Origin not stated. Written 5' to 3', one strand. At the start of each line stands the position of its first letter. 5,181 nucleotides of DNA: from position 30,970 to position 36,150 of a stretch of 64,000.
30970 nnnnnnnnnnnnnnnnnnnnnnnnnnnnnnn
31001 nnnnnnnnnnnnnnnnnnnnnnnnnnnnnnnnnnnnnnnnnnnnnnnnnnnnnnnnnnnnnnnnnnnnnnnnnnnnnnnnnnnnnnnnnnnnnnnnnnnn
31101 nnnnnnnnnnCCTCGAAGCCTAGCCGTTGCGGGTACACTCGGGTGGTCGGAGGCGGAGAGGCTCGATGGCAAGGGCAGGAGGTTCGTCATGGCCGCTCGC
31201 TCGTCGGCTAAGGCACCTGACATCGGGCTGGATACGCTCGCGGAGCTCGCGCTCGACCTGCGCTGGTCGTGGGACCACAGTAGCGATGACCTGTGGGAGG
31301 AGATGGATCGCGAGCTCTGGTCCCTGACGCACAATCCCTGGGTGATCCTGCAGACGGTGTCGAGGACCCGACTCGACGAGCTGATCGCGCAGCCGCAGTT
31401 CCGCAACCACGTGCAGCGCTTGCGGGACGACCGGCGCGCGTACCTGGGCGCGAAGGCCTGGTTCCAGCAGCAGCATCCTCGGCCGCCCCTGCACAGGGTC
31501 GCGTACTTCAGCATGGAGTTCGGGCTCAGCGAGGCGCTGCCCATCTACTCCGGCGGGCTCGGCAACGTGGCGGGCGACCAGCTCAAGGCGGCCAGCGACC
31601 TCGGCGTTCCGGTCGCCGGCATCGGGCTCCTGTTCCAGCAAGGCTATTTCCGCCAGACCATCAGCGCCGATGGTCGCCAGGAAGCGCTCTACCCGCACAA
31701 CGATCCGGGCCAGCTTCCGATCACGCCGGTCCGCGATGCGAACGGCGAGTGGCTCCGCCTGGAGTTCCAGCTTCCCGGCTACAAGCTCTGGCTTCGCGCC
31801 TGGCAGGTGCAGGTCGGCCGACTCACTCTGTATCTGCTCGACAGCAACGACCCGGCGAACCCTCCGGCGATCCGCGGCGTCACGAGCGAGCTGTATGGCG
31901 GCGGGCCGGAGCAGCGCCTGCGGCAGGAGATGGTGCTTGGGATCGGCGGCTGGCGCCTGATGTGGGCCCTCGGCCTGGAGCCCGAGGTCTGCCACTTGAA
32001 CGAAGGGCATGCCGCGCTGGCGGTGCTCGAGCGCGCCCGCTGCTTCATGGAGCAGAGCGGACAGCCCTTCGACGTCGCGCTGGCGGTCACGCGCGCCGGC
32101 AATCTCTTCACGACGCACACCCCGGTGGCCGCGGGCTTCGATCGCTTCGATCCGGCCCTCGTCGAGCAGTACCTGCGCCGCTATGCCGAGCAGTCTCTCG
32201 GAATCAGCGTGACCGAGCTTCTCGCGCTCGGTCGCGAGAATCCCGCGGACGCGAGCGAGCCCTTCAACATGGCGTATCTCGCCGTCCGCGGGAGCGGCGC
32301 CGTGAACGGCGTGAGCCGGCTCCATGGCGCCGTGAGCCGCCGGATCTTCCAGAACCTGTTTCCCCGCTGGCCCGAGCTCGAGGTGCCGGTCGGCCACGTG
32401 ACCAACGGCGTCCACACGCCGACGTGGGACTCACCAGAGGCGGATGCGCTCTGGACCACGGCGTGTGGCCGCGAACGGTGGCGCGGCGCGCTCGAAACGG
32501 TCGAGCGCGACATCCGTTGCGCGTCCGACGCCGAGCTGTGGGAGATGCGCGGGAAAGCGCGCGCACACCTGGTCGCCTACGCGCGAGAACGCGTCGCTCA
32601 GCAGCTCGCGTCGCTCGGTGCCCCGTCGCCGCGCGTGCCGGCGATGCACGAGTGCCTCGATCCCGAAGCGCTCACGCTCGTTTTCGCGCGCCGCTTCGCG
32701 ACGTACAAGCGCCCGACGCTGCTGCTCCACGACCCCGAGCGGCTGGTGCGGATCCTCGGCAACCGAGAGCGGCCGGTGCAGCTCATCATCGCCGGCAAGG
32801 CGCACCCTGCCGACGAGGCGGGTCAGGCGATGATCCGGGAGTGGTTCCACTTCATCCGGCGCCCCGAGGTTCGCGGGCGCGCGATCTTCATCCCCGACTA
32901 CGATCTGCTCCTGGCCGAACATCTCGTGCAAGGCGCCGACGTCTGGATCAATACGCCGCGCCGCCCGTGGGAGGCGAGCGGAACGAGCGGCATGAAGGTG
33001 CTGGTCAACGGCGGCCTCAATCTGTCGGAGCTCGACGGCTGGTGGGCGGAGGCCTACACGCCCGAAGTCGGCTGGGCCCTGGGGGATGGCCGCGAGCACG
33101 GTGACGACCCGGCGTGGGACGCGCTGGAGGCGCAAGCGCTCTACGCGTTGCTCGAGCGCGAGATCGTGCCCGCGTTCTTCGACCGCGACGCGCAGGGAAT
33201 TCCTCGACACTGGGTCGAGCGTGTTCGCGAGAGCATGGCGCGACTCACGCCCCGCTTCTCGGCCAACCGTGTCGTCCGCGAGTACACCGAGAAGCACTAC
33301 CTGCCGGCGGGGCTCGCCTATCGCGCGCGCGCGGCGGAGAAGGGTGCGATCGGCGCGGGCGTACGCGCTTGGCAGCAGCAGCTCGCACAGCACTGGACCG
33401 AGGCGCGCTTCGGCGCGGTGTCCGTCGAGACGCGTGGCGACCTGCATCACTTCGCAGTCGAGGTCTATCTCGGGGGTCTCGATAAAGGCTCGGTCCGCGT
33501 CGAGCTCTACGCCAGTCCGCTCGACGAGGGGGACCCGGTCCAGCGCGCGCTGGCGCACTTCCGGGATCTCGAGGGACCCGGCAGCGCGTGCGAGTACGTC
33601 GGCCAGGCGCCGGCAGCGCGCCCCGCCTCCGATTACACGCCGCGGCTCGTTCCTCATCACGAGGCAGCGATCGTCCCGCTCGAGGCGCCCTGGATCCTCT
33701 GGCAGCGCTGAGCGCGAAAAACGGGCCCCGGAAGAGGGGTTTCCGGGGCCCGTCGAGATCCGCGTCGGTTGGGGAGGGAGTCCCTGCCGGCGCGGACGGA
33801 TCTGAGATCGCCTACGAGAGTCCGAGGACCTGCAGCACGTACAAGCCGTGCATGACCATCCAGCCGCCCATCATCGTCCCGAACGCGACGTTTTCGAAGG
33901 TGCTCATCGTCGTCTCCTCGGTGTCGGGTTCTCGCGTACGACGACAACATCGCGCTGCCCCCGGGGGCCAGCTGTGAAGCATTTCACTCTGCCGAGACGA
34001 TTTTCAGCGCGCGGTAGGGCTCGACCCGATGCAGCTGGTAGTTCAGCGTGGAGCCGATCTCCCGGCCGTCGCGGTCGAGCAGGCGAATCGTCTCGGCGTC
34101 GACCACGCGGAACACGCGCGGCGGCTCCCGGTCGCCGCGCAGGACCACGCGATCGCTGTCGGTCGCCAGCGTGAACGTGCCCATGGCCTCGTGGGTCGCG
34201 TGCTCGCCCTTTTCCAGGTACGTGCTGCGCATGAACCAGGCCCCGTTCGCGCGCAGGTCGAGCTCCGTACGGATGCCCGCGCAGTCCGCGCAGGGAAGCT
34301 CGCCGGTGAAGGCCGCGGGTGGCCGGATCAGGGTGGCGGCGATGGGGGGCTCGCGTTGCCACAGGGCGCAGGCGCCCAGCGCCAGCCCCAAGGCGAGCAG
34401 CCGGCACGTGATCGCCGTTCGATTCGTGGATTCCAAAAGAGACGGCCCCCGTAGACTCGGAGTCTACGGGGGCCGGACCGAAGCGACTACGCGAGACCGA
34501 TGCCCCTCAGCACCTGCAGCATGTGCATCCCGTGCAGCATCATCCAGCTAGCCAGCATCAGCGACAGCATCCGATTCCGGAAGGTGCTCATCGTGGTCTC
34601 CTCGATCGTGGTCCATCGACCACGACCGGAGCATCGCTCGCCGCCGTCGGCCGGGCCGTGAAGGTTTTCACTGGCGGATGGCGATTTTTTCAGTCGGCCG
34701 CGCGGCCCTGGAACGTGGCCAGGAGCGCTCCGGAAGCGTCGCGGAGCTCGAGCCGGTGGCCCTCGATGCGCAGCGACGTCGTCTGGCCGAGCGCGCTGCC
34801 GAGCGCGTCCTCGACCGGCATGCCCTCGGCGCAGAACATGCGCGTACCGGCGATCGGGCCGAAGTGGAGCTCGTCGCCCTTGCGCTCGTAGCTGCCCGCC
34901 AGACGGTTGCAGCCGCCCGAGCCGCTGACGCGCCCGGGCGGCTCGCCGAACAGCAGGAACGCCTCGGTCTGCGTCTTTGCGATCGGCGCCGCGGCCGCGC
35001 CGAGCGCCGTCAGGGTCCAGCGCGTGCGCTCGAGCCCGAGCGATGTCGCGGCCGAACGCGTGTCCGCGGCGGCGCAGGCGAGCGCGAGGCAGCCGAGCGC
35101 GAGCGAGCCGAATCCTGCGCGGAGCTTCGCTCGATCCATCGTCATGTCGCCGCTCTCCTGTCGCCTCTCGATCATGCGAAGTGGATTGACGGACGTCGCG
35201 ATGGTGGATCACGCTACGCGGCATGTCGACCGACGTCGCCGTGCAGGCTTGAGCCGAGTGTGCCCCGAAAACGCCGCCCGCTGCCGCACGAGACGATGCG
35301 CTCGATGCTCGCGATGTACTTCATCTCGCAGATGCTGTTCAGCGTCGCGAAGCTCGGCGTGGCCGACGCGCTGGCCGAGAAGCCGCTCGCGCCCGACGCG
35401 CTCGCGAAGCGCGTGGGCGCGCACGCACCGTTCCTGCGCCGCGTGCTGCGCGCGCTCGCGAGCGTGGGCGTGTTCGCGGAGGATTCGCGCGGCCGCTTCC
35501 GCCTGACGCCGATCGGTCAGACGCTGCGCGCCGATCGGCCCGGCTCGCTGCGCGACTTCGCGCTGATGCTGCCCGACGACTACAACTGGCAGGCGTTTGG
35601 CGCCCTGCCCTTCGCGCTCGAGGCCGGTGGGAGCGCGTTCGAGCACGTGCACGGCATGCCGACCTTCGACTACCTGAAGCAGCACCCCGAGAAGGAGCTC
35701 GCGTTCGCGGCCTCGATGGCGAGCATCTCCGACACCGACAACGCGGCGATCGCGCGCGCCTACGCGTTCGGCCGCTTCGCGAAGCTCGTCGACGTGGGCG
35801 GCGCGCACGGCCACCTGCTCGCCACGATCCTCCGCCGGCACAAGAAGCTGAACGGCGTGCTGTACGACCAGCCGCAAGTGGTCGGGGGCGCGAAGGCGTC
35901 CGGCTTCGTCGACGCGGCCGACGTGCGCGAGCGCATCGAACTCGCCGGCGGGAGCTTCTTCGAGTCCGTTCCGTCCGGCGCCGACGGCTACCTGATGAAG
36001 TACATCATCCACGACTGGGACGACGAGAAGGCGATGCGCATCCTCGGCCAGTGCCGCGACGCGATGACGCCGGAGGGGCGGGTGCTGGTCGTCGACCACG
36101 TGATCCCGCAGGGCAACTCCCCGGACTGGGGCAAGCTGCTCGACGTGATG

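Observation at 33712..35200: Duplicated module: lipoprotein (HslJ/META-like, then NlpE-N-like) each followed by a conserved 31–34 aa Met/His/Trp-rich membrane peptide with its own RBS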

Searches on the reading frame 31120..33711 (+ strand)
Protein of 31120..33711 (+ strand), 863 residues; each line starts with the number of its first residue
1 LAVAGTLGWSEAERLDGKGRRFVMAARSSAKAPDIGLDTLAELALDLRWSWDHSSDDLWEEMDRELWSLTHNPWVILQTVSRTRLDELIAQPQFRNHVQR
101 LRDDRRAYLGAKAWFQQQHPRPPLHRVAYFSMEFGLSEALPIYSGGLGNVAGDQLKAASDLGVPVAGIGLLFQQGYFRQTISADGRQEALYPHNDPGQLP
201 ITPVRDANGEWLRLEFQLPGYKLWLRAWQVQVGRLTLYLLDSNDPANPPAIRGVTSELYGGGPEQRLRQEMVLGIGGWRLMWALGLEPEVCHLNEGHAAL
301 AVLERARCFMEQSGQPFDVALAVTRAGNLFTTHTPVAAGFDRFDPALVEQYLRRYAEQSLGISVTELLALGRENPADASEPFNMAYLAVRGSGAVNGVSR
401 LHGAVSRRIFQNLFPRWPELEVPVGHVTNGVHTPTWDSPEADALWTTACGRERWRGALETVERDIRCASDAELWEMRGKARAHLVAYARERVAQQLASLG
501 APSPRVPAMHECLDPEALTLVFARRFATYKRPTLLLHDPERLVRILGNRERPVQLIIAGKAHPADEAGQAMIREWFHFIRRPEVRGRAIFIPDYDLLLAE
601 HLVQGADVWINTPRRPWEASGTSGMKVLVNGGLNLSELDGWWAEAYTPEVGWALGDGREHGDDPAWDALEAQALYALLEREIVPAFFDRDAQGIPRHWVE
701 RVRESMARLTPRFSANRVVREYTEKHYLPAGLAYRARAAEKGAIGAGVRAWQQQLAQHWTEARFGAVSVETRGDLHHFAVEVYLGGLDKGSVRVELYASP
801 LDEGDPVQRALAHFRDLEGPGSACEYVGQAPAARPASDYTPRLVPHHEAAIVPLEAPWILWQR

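Call 35: search_protein_families(library=pfam, proteins=[window:31120-33711:+], max_evalue=0.001)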
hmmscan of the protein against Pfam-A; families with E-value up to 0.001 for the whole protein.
window:31120-33711:+ (863 aa): 2 families
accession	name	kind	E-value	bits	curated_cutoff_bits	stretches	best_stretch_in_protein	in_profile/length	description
PF00343.26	Phosphorylase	-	6.8e-32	111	27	1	290-641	219-580/713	Carbohydrate phosphorylase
PF11897.13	DUF3417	-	7.3e-30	104.1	25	1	37-140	5-109/109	Protein of unknown function (DUF3417)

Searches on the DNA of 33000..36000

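Call 3: search_rna_families(source=window, start=33000, end=36000, threshold=evalue, max_evalue=10, show_alignments=3)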
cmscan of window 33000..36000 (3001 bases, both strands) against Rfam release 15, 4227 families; matches with E-value up to 10: 5.
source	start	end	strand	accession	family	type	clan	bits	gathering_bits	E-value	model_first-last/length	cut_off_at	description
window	33716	33796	-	RF01066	6C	Cis-reg;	-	30.4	47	0.23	1-75/75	no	6C RNA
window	34443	34475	-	RF02963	DUF3800-IV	Gene; sRNA;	-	20.2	60.7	5.8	1-91/91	no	DUF3800-IV RNA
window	34100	34160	-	RF02369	h2cR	Gene; sRNA;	-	19.7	70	1.5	1-137/137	no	h2cR sRNA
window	33719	33796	-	RF02342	ar7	Gene; sRNA;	-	19.1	60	0.81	21-94/145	no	Alphaproteobacterial sRNA ar7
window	33714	33748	-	RF02401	ClpQY_promoter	Cis-reg;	-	15.9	42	2.9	1-31/57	no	ClpQY promoter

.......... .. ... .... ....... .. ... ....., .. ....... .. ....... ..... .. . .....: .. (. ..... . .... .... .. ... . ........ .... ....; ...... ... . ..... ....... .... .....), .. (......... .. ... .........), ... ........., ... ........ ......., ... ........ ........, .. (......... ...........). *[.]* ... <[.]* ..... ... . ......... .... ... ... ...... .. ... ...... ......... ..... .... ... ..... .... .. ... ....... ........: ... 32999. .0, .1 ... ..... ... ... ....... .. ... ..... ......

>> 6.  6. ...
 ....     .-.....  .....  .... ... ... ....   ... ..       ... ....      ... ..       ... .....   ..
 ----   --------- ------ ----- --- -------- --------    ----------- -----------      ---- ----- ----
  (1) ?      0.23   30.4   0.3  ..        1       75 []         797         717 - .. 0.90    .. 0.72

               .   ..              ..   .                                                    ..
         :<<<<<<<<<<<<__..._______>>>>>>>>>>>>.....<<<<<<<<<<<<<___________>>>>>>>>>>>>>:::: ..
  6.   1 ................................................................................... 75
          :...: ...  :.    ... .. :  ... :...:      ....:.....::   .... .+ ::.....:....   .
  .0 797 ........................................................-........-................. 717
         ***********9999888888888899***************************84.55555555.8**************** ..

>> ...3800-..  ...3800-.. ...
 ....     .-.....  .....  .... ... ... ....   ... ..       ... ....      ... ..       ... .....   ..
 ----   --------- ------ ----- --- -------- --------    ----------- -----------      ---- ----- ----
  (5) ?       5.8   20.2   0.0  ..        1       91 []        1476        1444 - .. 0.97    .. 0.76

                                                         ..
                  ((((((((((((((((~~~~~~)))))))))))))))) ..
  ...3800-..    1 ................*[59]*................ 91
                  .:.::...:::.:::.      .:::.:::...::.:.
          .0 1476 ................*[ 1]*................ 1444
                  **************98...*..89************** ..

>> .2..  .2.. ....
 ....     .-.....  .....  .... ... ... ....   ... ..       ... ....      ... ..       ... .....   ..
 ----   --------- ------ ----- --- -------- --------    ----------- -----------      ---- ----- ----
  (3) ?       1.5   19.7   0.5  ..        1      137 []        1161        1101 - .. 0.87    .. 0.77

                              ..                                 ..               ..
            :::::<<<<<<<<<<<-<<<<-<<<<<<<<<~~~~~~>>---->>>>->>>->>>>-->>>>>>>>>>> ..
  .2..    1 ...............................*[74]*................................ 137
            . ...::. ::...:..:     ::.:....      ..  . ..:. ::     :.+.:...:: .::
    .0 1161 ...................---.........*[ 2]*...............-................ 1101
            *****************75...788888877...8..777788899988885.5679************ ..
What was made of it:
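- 33759..33796 (-): 3'UTR stem-loop with a conserved CU-rich (anti-SD-like) loop, ACUCCCUCCCC. The Rfam 6C match scores only 30.4 bits against a gathering score of 47 (call 3).
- On Rfam 6C RNA (RF01066): 30.4 bits against 47; E=0.23 (call 3).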
